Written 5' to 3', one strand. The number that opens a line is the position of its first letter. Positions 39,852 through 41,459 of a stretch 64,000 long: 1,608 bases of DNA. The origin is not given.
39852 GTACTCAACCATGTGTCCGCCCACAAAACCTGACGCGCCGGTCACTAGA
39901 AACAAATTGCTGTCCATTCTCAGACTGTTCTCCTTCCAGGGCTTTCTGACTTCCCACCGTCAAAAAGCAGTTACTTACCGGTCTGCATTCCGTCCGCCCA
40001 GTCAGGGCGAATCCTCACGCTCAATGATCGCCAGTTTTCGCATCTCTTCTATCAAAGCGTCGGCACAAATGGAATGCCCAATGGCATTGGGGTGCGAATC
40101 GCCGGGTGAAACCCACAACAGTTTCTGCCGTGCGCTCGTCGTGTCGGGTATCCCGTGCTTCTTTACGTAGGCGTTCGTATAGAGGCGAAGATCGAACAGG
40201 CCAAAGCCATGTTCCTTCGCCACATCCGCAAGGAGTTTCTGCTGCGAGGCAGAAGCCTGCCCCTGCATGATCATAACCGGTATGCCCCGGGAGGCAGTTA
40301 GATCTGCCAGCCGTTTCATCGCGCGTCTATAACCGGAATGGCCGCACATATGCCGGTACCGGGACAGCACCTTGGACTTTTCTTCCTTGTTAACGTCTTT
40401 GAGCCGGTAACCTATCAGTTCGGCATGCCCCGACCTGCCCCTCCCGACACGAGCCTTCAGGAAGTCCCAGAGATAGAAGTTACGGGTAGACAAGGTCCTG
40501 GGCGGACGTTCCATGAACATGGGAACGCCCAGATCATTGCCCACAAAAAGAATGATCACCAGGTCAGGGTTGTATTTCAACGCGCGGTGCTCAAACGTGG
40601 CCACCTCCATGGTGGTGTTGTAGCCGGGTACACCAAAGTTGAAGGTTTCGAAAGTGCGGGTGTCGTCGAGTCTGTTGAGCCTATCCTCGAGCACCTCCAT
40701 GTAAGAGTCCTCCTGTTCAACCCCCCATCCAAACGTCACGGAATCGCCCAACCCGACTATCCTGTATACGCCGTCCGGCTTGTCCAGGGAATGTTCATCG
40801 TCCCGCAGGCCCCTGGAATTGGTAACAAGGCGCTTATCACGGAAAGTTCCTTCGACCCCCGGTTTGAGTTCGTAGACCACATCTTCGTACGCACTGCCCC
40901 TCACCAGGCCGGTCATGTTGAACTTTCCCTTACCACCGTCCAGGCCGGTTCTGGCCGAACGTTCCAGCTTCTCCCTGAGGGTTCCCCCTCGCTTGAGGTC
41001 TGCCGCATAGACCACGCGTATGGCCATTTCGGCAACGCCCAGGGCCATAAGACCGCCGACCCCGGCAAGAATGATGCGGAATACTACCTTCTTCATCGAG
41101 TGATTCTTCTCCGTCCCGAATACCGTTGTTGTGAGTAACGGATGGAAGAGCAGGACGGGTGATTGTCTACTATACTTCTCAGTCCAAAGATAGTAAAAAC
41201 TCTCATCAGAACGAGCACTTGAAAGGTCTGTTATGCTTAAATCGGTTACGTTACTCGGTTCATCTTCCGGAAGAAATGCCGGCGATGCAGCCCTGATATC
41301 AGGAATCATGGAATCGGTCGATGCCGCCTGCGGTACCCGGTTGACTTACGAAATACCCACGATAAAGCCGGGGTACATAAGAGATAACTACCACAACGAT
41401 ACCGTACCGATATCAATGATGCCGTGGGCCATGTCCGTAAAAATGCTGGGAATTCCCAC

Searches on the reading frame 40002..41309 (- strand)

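Call 89: search_protein_families(library=pfam, proteins=[window:40002-41309:-], max_evalue=0.00001)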
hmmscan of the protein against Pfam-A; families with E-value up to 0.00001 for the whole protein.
window:40002-41309:- (435 aa): 2 families
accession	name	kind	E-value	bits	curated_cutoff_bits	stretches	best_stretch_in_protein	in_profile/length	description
PF13472.12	Lipase_GDSL_2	-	4.2e-15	57.1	32.9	1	187-413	2-177/178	GDSL-like Lipase/Acylhydrolase family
PF00657.28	Lipase_GDSL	-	2.2e-07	31.7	23.6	1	184-419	1-208/208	GDSL-like Lipase/Acylhydrolase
